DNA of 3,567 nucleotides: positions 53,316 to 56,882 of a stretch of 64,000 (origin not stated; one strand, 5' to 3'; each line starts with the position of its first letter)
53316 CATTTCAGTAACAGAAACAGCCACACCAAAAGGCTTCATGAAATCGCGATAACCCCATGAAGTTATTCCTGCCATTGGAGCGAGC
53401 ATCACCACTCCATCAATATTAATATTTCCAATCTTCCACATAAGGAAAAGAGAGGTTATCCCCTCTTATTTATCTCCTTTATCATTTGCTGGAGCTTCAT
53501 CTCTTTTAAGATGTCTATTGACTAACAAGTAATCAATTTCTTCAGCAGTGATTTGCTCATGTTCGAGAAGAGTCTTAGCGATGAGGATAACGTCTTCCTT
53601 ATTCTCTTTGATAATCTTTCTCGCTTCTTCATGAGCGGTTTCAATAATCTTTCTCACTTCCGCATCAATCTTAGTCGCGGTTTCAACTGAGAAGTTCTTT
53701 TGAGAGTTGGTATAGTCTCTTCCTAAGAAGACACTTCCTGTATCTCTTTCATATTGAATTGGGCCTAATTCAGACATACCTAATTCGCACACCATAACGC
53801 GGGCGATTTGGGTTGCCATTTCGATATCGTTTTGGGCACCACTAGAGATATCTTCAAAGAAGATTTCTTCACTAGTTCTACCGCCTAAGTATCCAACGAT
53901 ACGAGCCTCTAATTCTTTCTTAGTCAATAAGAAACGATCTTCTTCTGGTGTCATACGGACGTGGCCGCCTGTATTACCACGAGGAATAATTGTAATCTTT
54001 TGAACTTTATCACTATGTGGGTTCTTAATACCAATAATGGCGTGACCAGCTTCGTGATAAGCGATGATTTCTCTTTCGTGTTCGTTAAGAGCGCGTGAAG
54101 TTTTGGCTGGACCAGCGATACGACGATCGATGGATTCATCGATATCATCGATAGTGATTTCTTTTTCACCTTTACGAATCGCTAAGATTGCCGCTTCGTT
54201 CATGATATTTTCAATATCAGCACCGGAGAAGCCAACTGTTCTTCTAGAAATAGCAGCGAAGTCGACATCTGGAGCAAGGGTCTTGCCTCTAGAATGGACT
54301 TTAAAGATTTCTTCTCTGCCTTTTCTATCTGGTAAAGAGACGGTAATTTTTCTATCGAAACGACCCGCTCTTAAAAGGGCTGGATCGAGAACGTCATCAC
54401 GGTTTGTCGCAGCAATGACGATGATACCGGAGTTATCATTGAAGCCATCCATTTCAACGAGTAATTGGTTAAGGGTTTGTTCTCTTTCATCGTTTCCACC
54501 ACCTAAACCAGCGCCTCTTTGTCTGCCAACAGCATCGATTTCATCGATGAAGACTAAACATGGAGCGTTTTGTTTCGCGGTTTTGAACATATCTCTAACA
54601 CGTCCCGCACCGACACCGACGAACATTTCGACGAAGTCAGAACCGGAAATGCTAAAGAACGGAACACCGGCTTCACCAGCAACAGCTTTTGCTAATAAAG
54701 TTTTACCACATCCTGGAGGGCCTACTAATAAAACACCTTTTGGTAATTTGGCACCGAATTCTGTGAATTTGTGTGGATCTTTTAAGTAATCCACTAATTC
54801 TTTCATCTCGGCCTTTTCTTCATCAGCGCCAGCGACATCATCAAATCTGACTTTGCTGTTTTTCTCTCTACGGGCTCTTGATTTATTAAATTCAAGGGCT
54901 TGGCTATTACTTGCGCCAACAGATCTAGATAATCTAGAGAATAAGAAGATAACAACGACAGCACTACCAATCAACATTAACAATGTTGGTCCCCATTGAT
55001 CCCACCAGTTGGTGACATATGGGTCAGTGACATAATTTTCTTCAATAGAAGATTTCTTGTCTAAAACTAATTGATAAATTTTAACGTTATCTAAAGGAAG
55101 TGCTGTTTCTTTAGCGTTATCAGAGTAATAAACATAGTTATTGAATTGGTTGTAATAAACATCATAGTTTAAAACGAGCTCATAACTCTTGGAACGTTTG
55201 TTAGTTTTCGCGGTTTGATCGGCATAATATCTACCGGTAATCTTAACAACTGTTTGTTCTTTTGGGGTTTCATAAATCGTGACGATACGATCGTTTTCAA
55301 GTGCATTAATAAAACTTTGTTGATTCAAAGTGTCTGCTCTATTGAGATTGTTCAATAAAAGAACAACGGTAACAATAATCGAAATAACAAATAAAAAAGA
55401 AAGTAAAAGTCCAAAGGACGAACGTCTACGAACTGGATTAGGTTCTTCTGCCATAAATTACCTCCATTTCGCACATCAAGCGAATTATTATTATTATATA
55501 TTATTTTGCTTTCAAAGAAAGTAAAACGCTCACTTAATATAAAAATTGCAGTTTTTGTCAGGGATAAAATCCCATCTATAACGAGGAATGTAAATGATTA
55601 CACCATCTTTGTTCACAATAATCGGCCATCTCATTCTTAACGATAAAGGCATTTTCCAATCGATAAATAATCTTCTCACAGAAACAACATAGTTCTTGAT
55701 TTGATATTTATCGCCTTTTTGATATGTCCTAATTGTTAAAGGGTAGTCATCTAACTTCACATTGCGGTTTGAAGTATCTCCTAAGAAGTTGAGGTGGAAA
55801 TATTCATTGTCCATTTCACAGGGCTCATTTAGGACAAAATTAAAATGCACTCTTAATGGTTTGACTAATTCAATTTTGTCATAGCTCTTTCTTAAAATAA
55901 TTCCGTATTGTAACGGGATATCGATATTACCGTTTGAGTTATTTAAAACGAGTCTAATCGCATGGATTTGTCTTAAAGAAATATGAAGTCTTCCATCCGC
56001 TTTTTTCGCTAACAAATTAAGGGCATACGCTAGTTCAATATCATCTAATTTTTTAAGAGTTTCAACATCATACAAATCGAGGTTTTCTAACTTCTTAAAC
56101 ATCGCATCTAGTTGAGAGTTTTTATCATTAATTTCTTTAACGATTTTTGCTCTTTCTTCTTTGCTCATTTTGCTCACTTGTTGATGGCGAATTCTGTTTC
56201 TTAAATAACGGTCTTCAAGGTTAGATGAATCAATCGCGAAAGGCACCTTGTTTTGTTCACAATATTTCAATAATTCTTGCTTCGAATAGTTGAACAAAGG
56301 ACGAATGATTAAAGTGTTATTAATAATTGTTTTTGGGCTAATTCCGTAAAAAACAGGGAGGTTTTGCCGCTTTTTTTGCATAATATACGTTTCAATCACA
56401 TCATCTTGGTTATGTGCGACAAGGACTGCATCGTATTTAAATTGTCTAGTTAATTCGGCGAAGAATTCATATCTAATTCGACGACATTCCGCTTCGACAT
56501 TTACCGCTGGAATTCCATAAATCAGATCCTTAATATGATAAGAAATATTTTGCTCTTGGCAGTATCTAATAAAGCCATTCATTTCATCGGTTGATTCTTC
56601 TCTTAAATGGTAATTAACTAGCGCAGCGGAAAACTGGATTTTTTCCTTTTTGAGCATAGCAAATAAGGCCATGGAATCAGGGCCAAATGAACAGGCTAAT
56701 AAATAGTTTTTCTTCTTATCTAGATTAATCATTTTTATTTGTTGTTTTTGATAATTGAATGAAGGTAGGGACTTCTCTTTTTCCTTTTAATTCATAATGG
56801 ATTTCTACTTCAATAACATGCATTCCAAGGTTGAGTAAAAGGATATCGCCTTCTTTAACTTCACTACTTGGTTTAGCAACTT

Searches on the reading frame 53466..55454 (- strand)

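Call 66: search_protein_families(library=pfam, proteins=[window:53466-55454:-], max_evalue=0.00001)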
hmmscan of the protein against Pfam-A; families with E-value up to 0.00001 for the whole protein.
window:53466-55454:- (662 aa): 3 families
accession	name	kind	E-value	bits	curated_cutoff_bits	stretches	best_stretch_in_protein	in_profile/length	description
PF01434.24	Peptidase_M41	-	1.7e-65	220.9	29.9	1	455-641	2-189/191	Peptidase family M41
PF00004.35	AAA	-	3.3e-48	163.9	21.2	1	241-373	1-130/131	ATPase family associated with various cellular activities (AAA)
PF17862.7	AAA_lid_3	-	4.8e-15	55.2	27.2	1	396-440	1-45/45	AAA+ lid domain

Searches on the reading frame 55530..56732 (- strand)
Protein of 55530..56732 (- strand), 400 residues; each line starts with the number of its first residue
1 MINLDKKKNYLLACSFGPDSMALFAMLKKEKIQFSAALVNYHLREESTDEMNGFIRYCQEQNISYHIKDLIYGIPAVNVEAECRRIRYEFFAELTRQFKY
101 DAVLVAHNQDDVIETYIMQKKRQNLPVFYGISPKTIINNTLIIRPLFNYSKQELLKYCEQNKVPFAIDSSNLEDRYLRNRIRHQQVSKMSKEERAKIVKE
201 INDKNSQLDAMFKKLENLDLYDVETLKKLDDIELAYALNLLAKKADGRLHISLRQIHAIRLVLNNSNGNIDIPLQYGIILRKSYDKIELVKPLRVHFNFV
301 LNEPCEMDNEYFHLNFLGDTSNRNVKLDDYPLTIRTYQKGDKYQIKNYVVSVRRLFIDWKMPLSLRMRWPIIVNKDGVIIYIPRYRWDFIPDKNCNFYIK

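Call 66: search_protein_families(library=pfam, proteins=[window:55530-56732:-], max_evalue=0.00001)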
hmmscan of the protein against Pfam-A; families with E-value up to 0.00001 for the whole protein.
window:55530-56732:- (400 aa): 1 family
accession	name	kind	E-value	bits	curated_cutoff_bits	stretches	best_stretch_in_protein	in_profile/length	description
PF01171.26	ATP_bind_3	-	2.6e-47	161.4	27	1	10-184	2-182/182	PP-loop family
